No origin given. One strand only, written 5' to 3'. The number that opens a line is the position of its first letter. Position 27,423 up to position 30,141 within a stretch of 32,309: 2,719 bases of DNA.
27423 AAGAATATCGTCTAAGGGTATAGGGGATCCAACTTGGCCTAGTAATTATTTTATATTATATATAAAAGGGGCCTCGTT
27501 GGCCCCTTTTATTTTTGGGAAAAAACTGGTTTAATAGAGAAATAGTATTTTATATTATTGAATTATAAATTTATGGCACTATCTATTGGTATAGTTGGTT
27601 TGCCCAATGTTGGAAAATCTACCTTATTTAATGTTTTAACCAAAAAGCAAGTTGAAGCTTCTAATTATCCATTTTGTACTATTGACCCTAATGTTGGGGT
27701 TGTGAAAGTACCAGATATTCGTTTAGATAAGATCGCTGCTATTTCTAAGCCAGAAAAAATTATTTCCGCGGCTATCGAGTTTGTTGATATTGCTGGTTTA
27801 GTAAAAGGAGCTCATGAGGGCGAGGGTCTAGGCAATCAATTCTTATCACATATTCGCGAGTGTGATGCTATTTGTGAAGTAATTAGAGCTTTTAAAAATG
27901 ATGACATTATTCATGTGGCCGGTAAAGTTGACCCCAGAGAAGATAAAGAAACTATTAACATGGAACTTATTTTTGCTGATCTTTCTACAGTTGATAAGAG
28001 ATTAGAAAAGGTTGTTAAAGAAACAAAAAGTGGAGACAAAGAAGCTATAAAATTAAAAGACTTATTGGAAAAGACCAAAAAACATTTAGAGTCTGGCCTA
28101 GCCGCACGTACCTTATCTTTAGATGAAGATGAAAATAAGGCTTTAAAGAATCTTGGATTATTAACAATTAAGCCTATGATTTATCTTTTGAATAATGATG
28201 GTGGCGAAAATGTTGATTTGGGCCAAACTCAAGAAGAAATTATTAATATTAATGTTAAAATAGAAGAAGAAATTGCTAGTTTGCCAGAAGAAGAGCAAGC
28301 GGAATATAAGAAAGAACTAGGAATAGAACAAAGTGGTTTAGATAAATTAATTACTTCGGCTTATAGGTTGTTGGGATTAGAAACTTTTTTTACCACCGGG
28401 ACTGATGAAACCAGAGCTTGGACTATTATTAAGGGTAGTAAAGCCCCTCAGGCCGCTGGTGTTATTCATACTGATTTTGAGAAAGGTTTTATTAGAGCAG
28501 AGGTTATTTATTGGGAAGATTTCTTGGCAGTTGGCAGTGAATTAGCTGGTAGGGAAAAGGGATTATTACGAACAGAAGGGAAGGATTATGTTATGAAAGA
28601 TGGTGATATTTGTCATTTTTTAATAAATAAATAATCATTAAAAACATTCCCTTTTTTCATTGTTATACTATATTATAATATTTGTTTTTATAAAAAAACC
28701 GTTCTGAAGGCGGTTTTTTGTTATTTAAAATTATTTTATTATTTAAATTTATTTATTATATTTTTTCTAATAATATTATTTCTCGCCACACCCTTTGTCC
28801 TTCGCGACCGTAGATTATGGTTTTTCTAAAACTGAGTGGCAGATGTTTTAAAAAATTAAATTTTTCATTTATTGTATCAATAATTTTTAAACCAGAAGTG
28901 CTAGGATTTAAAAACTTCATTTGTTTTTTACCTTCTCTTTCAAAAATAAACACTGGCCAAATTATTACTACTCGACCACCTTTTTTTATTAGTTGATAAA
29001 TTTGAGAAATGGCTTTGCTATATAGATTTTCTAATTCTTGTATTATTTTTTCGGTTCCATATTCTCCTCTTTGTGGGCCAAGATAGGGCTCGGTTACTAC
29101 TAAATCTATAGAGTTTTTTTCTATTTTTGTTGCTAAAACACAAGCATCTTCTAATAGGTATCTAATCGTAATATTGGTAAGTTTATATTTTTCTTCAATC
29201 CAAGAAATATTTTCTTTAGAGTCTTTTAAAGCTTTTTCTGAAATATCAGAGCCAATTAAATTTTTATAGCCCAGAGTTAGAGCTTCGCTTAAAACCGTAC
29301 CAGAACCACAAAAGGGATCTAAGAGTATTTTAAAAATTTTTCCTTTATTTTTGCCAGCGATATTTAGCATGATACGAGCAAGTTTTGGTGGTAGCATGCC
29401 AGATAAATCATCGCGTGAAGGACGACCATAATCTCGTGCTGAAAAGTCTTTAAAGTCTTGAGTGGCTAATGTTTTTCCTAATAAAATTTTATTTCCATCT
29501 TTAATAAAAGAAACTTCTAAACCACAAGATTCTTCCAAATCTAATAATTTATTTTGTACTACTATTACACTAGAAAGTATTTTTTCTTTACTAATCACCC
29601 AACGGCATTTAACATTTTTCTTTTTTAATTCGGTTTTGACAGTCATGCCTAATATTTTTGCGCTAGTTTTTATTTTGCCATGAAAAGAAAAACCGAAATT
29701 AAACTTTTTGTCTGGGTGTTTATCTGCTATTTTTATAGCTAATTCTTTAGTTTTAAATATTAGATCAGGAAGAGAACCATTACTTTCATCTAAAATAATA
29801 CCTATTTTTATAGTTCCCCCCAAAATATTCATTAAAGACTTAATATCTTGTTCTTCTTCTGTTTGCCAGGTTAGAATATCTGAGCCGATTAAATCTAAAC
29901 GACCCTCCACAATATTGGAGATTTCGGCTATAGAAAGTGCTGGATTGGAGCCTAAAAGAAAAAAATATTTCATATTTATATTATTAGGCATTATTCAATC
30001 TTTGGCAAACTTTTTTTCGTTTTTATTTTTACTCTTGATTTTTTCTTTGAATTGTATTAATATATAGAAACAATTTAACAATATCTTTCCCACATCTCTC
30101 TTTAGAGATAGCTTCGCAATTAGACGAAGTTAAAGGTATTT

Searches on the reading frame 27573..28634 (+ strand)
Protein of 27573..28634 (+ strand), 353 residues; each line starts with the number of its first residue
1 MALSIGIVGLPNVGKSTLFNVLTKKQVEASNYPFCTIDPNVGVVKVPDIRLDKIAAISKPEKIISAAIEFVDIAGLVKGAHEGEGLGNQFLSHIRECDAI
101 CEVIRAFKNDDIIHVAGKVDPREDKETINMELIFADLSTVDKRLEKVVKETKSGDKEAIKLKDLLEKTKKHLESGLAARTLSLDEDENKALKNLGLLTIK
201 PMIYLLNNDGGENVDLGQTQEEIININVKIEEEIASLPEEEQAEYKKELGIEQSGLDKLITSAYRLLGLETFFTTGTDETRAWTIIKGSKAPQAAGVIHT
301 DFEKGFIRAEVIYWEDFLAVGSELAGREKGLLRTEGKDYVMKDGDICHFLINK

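Call 11: find_related_loci(query=window:27573-28634:+, collection=genome_contigs, flank=3000)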
Query window:27573-28634:+ (353 aa) in genome_contigs; peptide patterns used: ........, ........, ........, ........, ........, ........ (x = any residue, [..] = any of these).
600 stretches matched a pattern (row limit reached: there are more); 596 encode a relative of the query (tblastn E <= 1e-3); the best 80 are kept; 80 distinct loci.
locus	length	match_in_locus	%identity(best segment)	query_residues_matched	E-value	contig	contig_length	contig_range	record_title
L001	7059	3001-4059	73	1-353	2e-169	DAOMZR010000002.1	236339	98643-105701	MAG TPA_asm: bacterium isolate AMR_MDS_3994 NODE_8_length_236339_cov_124.255239, whole genome shotgun sequence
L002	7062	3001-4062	71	1-353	3e-168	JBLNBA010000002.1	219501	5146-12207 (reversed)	MAG: Bacillota bacterium isolate MAG163 PRJNA951521_bin23_renamed_1, whole genome shotgun sequence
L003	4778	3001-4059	71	1-353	4e-167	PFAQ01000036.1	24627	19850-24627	MAG: Candidatus Falkowbacteria bacterium CG10_big_fil_rev_8_21_14_0_10_39_9 CG10_8_21_14_0.10_scaffold_1725_c, whole gen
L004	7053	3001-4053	71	1-352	7e-166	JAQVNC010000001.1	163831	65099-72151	MAG: Patescibacteria group bacterium isolate STF1_148 NODE_91_length_163831_cov_6.211113_Sandtown_F1, whole genome shotg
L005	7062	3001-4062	70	1-353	2e-158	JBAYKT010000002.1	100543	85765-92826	MAG: Patescibacteria group bacterium isolate SO_2016_GW1_86 scaffold00472_OW334_2016, whole genome shotgun sequence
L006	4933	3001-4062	70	1-353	2e-158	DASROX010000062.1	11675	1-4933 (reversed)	MAG TPA_asm: Candidatus Saccharimonadales bacterium isolate SMAG_U10279 k141_307852, whole genome shotgun sequence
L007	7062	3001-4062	68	1-353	5e-155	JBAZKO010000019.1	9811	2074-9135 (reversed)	MAG: Patescibacteria group bacterium isolate SO_2017_LW4_145 scaffold_1802_c1_LW137-91_2017, whole genome shotgun sequen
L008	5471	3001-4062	66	1-353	1e-153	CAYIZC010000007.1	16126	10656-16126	MAG TPA_asm: uncultured Gammaproteobacteria bacterium isolate ERP122455_co1_170 genome assembly, contig: NODE_713_length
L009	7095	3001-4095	56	1-352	1e-133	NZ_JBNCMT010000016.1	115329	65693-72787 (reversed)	Brevibacillus sp. SYSU BS000544 NODE_16_length_115329_cov_78.920958, whole genome shotgun sequence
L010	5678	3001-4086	56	1-352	6e-134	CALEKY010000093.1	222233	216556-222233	MAG TPA_asm: uncultured Sinobacteraceae bacterium isolate SRR5251193_bin.4_CONCOCT_v1.1_MAG genome assembly, contig: ERZ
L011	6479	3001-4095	54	1-352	2e-132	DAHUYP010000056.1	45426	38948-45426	MAG TPA_asm: Gammaproteobacteria bacterium isolate clean1670 k141_635251, whole genome shotgun sequence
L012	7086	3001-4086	56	1-352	3e-132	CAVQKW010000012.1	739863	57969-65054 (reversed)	MAG: uncultured Gammaproteobacteria bacterium isolate MFD00031.bin.2.49 genome assembly, contig: contig_69683, whole gen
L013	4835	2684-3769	55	1-352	2e-133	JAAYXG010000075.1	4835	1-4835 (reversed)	MAG: Lysobacteraceae bacterium isolate AS06rmzACSIP_108 64272_AS06, whole genome shotgun sequence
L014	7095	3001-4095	55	1-352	9e-132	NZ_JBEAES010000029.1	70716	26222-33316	Brevibacillus sp. FIR094 NODE_29_length_70716_cov_198.067109, whole genome shotgun sequence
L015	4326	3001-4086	56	1-352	2e-132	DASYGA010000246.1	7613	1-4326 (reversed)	MAG TPA_asm: Steroidobacteraceae bacterium isolate SMAG_U4201 k141_498362, whole genome shotgun sequence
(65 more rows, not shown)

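Call 17: find_related_loci(query=window:27573-28634:+, collection=metagenome_contigs, flank=4000)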
Query window:27573-28634:+ (353 aa) in metagenome_contigs; peptide patterns used: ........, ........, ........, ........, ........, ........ (x = any residue, [..] = any of these).
600 stretches matched a pattern (row limit reached: there are more); 596 encode a relative of the query (tblastn E <= 1e-3); the best 80 are kept; 80 distinct loci.
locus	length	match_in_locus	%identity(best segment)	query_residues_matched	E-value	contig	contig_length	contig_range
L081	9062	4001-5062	71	1-353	9e-168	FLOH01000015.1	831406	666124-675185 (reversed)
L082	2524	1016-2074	69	1-353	6e-175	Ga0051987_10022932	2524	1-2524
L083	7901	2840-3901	71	1-353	4e-163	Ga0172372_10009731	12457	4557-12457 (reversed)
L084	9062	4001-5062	69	1-353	3e-163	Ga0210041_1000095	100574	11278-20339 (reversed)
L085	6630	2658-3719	63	1-353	1e-145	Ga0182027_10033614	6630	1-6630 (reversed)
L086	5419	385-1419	61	1-349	8e-140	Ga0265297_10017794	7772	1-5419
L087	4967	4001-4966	66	1-321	2e-136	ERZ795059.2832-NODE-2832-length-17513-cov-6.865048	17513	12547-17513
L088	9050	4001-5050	60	1-352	9e-136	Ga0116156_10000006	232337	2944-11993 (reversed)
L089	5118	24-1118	57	1-352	2e-134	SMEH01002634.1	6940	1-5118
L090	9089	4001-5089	57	3-352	2e-133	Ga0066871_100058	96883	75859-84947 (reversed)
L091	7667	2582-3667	56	1-352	1e-131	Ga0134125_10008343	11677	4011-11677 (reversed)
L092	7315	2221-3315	57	1-352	2e-131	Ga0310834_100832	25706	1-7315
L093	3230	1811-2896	54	1-352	4e-136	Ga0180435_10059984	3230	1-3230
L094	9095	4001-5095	56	1-352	2e-131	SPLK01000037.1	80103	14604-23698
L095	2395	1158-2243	55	1-352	1e-138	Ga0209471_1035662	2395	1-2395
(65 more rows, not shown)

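Call 22: search_protein_families(library=pfam, proteins=[window:27573-28634:+], max_evalue=0.00001)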
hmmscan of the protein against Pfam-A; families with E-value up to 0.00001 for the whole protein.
window:27573-28634:+ (353 aa): 3 families
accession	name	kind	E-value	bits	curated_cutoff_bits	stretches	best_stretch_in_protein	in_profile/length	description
PF06071.19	YchF-GTPase_C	-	4.8e-37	126.4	27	1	269-352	1-84/84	Protein of unknown function (DUF933)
PF01926.29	MMR_HSR1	-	7.6e-24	84.4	21.9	1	5-109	2-86/113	50S ribosome-binding GTPase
PF02421.24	FeoB_N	-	9.3e-09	35.4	27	1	5-46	3-44/156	Ferrous iron transport protein B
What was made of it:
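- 27573..28634 (+): ychF, the conserved downstream neighbour on the same strand. It starts 57 nt after the U tract. Pfam YchF-GTPase_C and MMR_HSR1 (call 22).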

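Call 29: find_homologous_proteins(query=window:27573-28634:+, max_evalue=1e-100)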
Query window:27573-28634:+ (353 aa): 7912 proteins with E <= 1e-100 among 8000 candidates; the best 120 are listed.
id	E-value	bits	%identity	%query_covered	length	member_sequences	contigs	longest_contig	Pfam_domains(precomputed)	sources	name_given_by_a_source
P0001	1.4e-226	769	100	100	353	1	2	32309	PF01926.30,PF02421.25,PF06071.20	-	-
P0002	6.5e-165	566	71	100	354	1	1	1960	PF01926.30,PF02421.25,PF06071.20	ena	-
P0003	8.9e-165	566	73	100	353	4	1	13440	PF01926.30,PF02421.25,PF06071.20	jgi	jgi:hypothetical protein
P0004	1.6e-164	565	73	100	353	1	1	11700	PF01926.30,PF02421.25,PF06071.20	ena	-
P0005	3.8e-164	564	73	100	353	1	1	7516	PF01926.30,PF02421.25,PF06071.20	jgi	jgi:GTP-binding protein YchF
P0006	5.3e-164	563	72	99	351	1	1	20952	PF01926.30,PF02421.25,PF06071.20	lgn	-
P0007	1.8e-163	561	72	100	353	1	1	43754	PF01926.30,PF02421.25,PF06071.20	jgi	jgi:hypothetical protein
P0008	6.8e-163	559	71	100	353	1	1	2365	PF01926.30,PF02421.25,PF06071.20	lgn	-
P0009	8.1e-163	559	74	100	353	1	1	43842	PF01926.30,PF02421.25,PF06071.20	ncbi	-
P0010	1.2e-162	559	71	100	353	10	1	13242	PF01926.30,PF02421.25,PF06071.20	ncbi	ncbi:MAG: redox-regulated ATPase YchF [Candidatus Falkowbacteria bacterium]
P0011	1.2e-162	559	71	100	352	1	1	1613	PF01926.30,PF02421.25,PF06071.20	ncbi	-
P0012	1.7e-162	558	73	100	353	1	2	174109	PF01926.30,PF02421.25,PF06071.20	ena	-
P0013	2.7e-162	557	72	100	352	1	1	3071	PF01926.30,PF02421.25,PF06071.20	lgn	-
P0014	4.9e-162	557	73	100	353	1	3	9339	PF01926.30,PF02421.25,PF06071.20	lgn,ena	-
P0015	5.1e-162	557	73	100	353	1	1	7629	PF01926.30,PF02421.25,PF06071.20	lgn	-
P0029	2.6e-161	554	73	100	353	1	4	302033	PF01926.30,PF02421.25,PF06071.20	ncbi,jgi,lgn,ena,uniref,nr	ncbi:redox-regulated ATPase YchF [Candidatus Falkowbacteria bacterium HGW-Falkowbacteria-1]|jgi:hypo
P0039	6.7e-161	553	71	100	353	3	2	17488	PF01926.30,PF02421.25,PF06071.20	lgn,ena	-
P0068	1.3e-159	549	71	100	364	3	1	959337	PF01926.30,PF02421.25,PF06071.20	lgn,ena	-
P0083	4.6e-159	547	71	100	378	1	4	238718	PF01926.30,PF02421.25,PF06071.20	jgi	-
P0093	7.5e-159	546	71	100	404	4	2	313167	PF01926.30,PF02421.25,PF06071.20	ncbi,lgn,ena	-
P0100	1.0e-158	546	70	99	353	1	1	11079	PF01926.30,PF02421.25,PF06071.20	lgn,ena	-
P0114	2.2e-158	545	70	100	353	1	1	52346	PF01926.30,PF02421.25,PF06071.20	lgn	-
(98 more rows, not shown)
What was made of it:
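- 27573..28634 (+): Query for the related loci (calls 11, 17, 29).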

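Call 30: find_encoding_contigs(protein=P0009, flank=2500, max_places=2)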
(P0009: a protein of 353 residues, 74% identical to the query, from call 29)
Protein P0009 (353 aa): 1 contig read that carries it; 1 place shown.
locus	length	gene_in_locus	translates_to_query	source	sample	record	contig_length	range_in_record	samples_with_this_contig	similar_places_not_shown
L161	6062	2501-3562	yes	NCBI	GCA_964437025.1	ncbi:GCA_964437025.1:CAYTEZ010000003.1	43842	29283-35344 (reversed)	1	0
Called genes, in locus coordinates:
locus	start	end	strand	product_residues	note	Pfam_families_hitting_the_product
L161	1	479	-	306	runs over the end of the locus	PF00890:FAD_binding_2 (faint), PF01134:GIDA (faint), PF01266:DAO (faint), PF03486:HI0933_like (faint), PF07992:Pyr_redox_2, PF12831:FAD_oxidored (faint), PF13738:Pyr_redox_3, PF00070:Pyr_redox (weak), +1 more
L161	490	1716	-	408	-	PF02812:ELFV_dehydrog_N, PF00208:ELFV_dehydrog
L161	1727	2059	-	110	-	PF00085:Thioredoxin, PF13098:Thioredoxin_2 (weak), PF13905:Thioredoxin_8 (faint)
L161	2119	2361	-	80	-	PF02583:Trns_repr_metal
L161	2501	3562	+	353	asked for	PF01926:MMR_HSR1, PF02421:FeoB_N, PF06071:YchF-GTPase_C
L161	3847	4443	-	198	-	-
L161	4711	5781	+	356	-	PF00814:TsaD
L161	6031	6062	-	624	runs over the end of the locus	PF12229:PG_binding_4, PF04294:VanW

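Call 31: find_encoding_contigs(protein=P0012, flank=2500, max_places=2)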
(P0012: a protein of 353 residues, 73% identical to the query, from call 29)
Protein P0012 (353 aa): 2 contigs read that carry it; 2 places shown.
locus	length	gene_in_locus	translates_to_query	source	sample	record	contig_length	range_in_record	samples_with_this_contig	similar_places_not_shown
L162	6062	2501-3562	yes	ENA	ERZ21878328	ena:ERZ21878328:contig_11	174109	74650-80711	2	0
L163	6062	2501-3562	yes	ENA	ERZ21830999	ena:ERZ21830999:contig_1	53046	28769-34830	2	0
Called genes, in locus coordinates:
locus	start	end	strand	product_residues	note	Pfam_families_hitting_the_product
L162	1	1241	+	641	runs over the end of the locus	PF07973:tRNA_SAD, PF00587:tRNA-synt_2b, PF03129:HGTP_anticodon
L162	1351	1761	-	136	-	PF00293:NUDIX, PF14815:NUDIX_4 (faint)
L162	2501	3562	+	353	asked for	PF01926:MMR_HSR1, PF02421:FeoB_N, PF06071:YchF-GTPase_C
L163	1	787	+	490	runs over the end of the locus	PF07973:tRNA_SAD, PF00587:tRNA-synt_2b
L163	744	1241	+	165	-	PF00587:tRNA-synt_2b (weak), PF03129:HGTP_anticodon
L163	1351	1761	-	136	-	PF00293:NUDIX, PF14815:NUDIX_4 (faint)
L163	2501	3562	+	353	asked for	PF01926:MMR_HSR1, PF02421:FeoB_N, PF06071:YchF-GTPase_C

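Call 32: find_encoding_contigs(protein=P0029, flank=2500, max_places=2)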
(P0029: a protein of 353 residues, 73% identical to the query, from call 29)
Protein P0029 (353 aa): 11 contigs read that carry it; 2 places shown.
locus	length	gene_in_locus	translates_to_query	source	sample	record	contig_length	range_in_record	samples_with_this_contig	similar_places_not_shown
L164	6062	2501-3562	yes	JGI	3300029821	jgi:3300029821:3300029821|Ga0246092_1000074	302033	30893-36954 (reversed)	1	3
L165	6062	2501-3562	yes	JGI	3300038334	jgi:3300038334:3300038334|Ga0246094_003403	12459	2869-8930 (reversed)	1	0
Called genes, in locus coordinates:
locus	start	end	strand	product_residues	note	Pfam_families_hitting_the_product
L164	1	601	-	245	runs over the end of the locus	-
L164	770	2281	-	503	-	-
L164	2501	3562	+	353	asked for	PF01926:MMR_HSR1, PF02421:FeoB_N, PF06071:YchF-GTPase_C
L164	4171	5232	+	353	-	PF00814:TsaD, PF22521:HypF_C_2 (weak)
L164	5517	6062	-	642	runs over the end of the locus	PF12229:PG_binding_4 (faint), PF04294:VanW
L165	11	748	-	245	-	-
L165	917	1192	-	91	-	-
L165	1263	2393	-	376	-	-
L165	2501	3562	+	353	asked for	PF01926:MMR_HSR1, PF02421:FeoB_N, PF06071:YchF-GTPase_C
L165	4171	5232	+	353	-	PF00814:TsaD, PF22521:HypF_C_2 (weak)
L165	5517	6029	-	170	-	PF04294:VanW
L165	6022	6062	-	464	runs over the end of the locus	-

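Call 33: find_encoding_contigs(protein=P0068, flank=2500, max_places=2)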
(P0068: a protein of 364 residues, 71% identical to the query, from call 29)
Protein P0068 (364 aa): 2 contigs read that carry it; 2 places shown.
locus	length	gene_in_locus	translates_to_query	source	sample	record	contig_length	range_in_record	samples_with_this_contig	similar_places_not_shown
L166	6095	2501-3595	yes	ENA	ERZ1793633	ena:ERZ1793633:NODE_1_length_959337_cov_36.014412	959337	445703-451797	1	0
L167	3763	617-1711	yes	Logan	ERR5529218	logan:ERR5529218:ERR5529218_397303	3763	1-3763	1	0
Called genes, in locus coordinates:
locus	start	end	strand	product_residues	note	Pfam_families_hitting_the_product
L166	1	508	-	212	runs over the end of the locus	-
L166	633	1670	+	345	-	PF00814:TsaD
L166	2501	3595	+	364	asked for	PF01926:MMR_HSR1, PF02421:FeoB_N, PF06071:YchF-GTPase_C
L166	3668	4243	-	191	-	-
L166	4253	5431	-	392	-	PF01555:N6_N4_Mtase, PF01170:UPF0020, PF13847:Methyltransf_31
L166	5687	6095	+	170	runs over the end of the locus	PF01250:Ribosomal_S6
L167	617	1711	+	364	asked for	PF01926:MMR_HSR1, PF02421:FeoB_N, PF06071:YchF-GTPase_C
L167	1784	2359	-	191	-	-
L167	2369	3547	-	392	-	PF01555:N6_N4_Mtase, PF01170:UPF0020, PF13847:Methyltransf_31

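Call 42: find_encoding_contigs(protein=P0006, flank=1500, max_places=1)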
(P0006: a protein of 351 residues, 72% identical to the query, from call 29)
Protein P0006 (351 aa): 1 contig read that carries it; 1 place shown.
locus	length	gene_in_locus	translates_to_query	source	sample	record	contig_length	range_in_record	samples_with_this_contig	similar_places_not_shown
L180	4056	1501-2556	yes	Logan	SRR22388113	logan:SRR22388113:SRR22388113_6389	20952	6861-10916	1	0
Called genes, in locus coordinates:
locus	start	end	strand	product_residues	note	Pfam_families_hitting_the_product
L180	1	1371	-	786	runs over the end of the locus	PF19077:Big_13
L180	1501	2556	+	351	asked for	PF01926:MMR_HSR1, PF02421:FeoB_N, PF06071:YchF-GTPase_C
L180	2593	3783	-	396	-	PF01555:N6_N4_Mtase (faint), PF01170:UPF0020, PF13847:Methyltransf_31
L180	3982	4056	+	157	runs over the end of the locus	PF01250:Ribosomal_S6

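Call 43: find_encoding_contigs(protein=P0039, flank=1500, max_places=1)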
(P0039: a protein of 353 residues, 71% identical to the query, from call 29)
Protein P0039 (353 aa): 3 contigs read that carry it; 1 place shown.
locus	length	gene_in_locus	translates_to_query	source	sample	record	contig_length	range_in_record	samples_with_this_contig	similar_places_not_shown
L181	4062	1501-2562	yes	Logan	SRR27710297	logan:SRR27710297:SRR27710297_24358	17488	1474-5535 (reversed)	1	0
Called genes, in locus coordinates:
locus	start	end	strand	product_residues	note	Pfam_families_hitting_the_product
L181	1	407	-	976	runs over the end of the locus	PF00989:PAS, PF08448:PAS_4, PF13188:PAS_8 (weak), PF08447:PAS_3, PF13426:PAS_9, PF08448:PAS_4 (weak), PF00512:HisKA, PF02518:HATPase_c, +1 more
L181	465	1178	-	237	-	PF00072:Response_reg, PF00486:Trans_reg_C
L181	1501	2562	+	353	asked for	PF01926:MMR_HSR1, PF02421:FeoB_N, PF06071:YchF-GTPase_C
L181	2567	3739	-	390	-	PF01555:N6_N4_Mtase (weak), PF01170:UPF0020, PF11599:AviRa (weak), PF13847:Methyltransf_31 (weak)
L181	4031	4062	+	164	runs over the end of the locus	PF01250:Ribosomal_S6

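Call 44: find_encoding_contigs(protein=P0114, flank=1500, max_places=1)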
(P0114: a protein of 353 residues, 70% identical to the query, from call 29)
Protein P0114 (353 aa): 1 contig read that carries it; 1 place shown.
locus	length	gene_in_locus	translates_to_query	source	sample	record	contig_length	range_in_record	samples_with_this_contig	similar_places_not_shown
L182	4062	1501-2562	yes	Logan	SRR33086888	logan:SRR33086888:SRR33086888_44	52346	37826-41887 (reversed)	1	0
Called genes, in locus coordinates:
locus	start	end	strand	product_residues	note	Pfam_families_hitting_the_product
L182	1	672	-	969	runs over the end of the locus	PF13185:GAF_2 (weak), PF00989:PAS (weak), PF08447:PAS_3 (weak), PF13426:PAS_9 (weak), PF08448:PAS_4, PF00512:HisKA, PF02518:HATPase_c, PF13589:HATPase_c_3 (weak), +2 more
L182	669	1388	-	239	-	PF00072:Response_reg, PF00486:Trans_reg_C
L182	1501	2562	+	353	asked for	PF01926:MMR_HSR1, PF02421:FeoB_N, PF06071:YchF-GTPase_C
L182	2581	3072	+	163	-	-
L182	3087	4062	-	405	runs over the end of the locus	PF01555:N6_N4_Mtase (weak), PF01170:UPF0020, PF03602:Cons_hypoth95 (faint), PF13847:Methyltransf_31 (weak)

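Call 45: find_encoding_contigs(protein=P0083, flank=1500, max_places=1)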
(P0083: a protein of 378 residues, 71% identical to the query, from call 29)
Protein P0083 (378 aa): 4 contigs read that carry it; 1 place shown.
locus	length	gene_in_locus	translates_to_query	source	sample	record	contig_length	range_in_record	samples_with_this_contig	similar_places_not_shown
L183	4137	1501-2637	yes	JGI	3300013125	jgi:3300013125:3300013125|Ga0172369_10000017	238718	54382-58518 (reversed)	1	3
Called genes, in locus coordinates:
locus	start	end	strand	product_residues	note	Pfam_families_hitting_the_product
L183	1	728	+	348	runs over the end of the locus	PF00814:TsaD, PF22521:HypF_C_2 (weak)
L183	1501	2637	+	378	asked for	PF01926:MMR_HSR1, PF02421:FeoB_N, PF06071:YchF-GTPase_C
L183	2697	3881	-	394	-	PF01555:N6_N4_Mtase (weak), PF01170:UPF0020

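Call 46: find_encoding_contigs(protein=P0093, flank=1500, max_places=1)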
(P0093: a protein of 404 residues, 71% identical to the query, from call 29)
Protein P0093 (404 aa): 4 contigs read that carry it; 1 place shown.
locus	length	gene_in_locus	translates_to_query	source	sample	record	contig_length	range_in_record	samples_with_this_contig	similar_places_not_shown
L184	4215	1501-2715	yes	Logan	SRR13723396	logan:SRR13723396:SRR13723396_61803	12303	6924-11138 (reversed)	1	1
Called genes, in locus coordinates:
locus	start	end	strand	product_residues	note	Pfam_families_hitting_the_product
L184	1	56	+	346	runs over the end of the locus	PF00814:TsaD, PF22521:HypF_C_2 (weak)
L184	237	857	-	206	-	-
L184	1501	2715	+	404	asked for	PF01926:MMR_HSR1, PF02421:FeoB_N, PF06071:YchF-GTPase_C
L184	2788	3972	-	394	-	PF01555:N6_N4_Mtase (weak), PF01170:UPF0020, PF13847:Methyltransf_31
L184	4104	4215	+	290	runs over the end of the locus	-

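Call 47: find_encoding_contigs(protein=P0100, flank=1500, max_places=1)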
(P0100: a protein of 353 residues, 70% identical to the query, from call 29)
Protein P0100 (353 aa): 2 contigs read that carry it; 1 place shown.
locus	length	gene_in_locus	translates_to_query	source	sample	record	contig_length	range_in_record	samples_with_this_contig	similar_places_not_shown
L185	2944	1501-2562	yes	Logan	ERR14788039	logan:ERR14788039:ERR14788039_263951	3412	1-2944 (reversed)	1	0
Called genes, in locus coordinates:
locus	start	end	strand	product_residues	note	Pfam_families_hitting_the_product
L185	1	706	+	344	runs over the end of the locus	PF00814:TsaD, PF22521:HypF_C_2 (weak)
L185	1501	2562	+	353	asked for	PF01926:MMR_HSR1, PF02421:FeoB_N, PF06071:YchF-GTPase_C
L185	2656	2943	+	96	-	?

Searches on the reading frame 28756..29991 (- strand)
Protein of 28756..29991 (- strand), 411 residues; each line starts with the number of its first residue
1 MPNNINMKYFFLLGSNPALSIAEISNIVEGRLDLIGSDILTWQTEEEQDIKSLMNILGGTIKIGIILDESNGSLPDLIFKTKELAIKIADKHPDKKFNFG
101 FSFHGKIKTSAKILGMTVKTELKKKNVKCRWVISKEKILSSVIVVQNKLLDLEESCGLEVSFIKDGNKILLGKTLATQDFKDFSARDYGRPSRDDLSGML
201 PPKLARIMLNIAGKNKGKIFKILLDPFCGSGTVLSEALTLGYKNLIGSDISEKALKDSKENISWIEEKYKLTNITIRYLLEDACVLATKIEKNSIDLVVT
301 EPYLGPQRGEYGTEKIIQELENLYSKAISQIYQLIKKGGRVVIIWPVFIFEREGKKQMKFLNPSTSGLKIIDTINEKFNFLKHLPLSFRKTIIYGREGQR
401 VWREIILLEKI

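Call 22: search_protein_families(library=pfam, proteins=[window:28756-29991:-], max_evalue=0.00001)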
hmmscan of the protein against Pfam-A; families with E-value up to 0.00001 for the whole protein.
window:28756-29991:- (411 aa): 4 families
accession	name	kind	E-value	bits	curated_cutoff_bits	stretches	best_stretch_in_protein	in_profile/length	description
PF01170.24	UPF0020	-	1.5e-12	48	22.3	1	197-345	9-166/197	RMKL-like, methyltransferase domain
PF01555.25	N6_N4_Mtase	-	1.4e-08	35.4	26.7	1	143-259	144-220/221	DNA methylase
PF13847.12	Methyltransf_31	-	4.7e-08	33.3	27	1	223-347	7-113/145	Methyltransferase domain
PF08241.18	Methyltransf_11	-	6.8e-06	27.1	21.2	0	225-300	2-66/95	Methyltransferase domain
